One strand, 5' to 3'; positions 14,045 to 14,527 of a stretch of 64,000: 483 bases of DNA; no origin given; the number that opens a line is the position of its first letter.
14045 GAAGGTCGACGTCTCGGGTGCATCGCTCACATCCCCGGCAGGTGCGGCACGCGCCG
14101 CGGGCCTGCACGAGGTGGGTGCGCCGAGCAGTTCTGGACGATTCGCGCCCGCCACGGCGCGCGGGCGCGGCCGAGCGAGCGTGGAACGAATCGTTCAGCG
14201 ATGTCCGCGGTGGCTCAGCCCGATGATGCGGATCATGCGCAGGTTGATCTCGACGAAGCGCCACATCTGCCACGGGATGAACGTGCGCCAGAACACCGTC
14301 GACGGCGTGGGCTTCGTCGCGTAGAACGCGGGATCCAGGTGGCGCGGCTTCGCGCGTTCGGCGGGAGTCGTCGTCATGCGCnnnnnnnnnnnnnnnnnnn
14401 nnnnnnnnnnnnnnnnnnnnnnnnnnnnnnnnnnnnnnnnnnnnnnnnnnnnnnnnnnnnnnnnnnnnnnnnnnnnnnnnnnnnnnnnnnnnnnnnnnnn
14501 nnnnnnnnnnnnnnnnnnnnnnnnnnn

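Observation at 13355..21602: Sulfide-linked respiratory module: SQR, micro-ORF and c-haem DUF3365 divergent from cydAB, followed by FIST plus hybrid histidine kinase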

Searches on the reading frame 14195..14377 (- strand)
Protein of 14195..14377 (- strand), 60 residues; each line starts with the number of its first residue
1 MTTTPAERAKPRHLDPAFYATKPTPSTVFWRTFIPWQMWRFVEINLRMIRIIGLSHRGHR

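Call 5: search_protein_families(library=pfam, proteins=[window:14195-14377:-], max_evalue=0.01)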
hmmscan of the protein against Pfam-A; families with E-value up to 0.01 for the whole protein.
window:14195-14377:- (60 aa): 0 families

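Call 6: search_protein_families(library=ncbifam, proteins=[window:14195-14377:-], max_evalue=0.01)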
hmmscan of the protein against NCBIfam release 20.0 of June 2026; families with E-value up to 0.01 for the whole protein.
window:14195-14377:- (60 aa): 0 families

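Call 10: find_homologous_proteins(query=window:14195-14377:-, max_evalue=0.01)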
Query window:14195-14377:- (60 aa): 4 proteins with E <= 0.01 among 4 candidates.
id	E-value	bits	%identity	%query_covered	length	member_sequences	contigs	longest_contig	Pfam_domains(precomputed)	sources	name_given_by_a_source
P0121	4.3e-31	123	87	100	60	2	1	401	-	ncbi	-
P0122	4.9e-26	107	84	97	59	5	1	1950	-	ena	-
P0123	3.9e-24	101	79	95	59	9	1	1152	-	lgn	-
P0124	1.3e-23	100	81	88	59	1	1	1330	-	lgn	-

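Call 23: search_protein_families(library=pfam, alignment_id=A1, max_evalue=10)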
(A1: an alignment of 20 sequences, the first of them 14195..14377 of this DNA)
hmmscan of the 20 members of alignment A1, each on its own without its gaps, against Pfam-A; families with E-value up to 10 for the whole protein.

A. member 1, window:14195-14377:- (60 aa): 0 families

B. families by the number of members that match (of 20 scanned): 1 family
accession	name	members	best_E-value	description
PF22832.1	PsaO_TMD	1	0.1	PsaO transmembrane domain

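Call 34: find_homologous_proteins(query=A2, max_evalue=0.001)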
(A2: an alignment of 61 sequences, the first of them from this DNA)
Query A2 (61 sequences) (60 aa, profile of the alignment): 1598 proteins with E <= 0.001 among 1687 candidates; the best 120 are listed.
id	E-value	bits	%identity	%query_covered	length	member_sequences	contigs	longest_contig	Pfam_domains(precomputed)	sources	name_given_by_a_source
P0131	7.4e-25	104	48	67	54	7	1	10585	-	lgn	-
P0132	3.2e-24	102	50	67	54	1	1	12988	-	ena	-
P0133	4.0e-24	102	50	70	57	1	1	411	-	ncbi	-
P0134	5.1e-24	101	45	67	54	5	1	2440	-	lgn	-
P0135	6.4e-24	101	55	67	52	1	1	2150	-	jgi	jgi:hypothetical protein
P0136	6.6e-24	101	48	67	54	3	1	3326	-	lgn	-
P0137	8.6e-24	101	50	67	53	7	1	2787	-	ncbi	-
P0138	9.2e-24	101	48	67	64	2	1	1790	-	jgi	jgi:hypothetical protein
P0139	1.1e-23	100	41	80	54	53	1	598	-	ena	-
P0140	1.3e-23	100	50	67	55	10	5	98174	-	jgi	jgi:hypothetical protein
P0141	1.8e-23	100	45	93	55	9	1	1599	-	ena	-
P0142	1.8e-23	100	48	67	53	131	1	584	-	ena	-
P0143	2.0e-23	100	42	78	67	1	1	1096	-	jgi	jgi:hypothetical protein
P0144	4.1e-23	99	45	67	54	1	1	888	-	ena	-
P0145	4.1e-23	99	43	67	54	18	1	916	-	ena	-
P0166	1.6e-22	97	43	67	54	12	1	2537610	-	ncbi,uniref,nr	ncbi:hypothetical protein Ga0123461_1036 [Mariprofundus aestuarium]|uniref:Uncharacterized protein n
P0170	2.0e-22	96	48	67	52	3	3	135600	-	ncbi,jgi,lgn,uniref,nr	ncbi:MAG: hypothetical protein PHE17_12865 [Thiothrix sp.]|jgi:transposase-like protein|uniref:hypot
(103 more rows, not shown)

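Call 37: search_solved_structures(query=A2, max_evalue=10, show_alignments=3)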
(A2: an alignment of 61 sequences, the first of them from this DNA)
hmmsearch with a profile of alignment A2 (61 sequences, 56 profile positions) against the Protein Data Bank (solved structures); distinct sequences matched with E-value up to 10: 0.

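Call 38: find_encoding_contigs(protein=P0166, flank=5000, max_places=1)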
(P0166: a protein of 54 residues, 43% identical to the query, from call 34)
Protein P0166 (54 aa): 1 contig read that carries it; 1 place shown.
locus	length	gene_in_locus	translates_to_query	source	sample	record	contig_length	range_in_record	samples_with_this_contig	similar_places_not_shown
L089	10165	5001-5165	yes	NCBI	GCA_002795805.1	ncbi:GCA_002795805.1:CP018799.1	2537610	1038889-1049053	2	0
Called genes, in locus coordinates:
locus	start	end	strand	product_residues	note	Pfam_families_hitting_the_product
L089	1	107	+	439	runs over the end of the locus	PF05496:RuvB_N, PF00004:AAA, PF07728:AAA_5 (weak), PF16193:AAA_assoc_2, PF12002:MgsA_C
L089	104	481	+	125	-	PF02537:CRCB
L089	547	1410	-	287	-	PF02775:TPP_enzyme_C, PF12367:PFO_beta_C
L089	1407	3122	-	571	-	PF01558:POR, PF01855:POR_N, PF17147:PFOR_II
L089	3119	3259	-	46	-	-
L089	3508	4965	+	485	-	PF07992:Pyr_redox_2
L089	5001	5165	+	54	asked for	-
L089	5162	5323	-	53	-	-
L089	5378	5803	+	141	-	PF04828:GFA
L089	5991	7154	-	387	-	PF06965:Na_H_antiport_1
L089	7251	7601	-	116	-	-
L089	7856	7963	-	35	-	-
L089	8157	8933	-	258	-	PF01061:ABC2_membrane, PF12698:ABC2_membrane_3 (weak)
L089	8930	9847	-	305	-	PF00005:ABC_tran, PF13304:AAA_21, PF27102:NodI_C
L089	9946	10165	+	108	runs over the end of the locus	PF01022:HTH_5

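Call 39: find_encoding_contigs(protein=P0170, flank=5000, max_places=1)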
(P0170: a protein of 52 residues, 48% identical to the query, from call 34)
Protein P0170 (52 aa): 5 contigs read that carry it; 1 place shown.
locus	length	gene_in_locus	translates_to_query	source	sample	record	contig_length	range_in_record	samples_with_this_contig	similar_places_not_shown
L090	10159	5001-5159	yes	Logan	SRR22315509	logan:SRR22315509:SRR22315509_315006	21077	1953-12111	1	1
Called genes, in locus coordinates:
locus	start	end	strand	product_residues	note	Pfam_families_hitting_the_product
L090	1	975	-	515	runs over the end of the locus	PF13086:AAA_11 (weak), PF13604:AAA_30, PF00580:UvrD-helicase, PF05127:NAT10_TcmA_helicase, PF13245:AAA_19, PF18335:SH3_13, PF01443:Viral_helicase1 (weak), PF13538:UvrD_C_2, +1 more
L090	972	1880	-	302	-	PF00483:NTP_transferase, PF12804:NTP_transf_3 (faint)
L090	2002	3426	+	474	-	PF00350:Dynamin_N (faint), PF01926:MMR_HSR1, PF02421:FeoB_N, PF03193:RsgA_GTPase (faint), PF00009:GTP_EFTU, PF01926:MMR_HSR1, PF02421:FeoB_N, PF14714:KH_dom-like, +3 more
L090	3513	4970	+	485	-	PF07992:Pyr_redox_2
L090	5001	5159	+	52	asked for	-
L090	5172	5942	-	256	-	PF01925:TauE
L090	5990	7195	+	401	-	PF05940:NnrS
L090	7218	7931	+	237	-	PF13489:Methyltransf_23, PF13847:Methyltransf_31, PF08241:Methyltransf_11, PF08242:Methyltransf_12, PF13649:Methyltransf_25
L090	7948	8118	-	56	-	-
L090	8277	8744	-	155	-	PF01029:NusB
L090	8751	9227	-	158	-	PF00885:DMRL_synthase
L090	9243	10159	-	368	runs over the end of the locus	PF00926:DHBP_synthase, PF00925:GTP_cyclohydro2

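Call 75: predict_structure(alignment_id=A3)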
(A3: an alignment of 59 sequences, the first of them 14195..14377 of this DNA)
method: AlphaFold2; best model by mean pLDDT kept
length: 60 residues; sequences in the alignment: 59
mean_pLDDT: 82.8   pTM: 0.47
mean pLDDT of the five models: 82.8, 80.4, 80.3, 79.3, 79.0
residues with pLDDT >= 90: 30; 70-90: 18; 50-70: 11; < 50: 1
segments of 3 or more residues with pLDDT < 50: none
pLDDT, mean of each block of 10 residues (from residue 1): 60 78 91 94 96 78
secondary structure, 60 per line:
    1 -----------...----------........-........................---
elements in order: H25-32 H34-57

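Call 86: search_protein_families(library=ncbifam, alignment_id=A1, max_evalue=1)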
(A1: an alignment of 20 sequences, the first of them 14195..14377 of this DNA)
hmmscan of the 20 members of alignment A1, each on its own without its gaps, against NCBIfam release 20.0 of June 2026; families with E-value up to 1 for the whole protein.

A. member 1, window:14195-14377:- (60 aa): 0 families

B. families by the number of members that match (of 20 scanned): 0 families

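Call 100: search_protein_representatives(alignment_id=A3)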
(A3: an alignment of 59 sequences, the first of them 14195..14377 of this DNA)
Query: 59 sequences, 62 profile positions. Proteins with E-value up to 0.001 (for the whole library): 363; up to 1e-10: 151; up to 1e-30: 0. The best 150 are listed.
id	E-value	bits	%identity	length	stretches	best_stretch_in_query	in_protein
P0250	7.0e-28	112.4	-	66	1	8-60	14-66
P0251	2.2e-24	101.1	-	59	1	6-60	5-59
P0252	2.8e-22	94.4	-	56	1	9-60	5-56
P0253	8.3e-22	92.9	-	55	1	10-60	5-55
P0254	8.7e-22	92.8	-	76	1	10-60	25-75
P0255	4.2e-20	87.4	-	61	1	11-61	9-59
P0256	2.5e-19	85.0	-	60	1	14-61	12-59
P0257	2.6e-19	84.9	-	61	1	9-60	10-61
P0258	3.5e-19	84.5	-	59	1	9-61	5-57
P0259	3.9e-19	84.4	-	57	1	7-60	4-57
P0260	4.2e-19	84.2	-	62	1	14-60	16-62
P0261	7.1e-19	83.5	-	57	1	10-58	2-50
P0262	9.4e-19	83.1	-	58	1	7-60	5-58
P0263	1.4e-18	82.6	-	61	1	9-61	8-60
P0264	2.4e-18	81.8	-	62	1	9-60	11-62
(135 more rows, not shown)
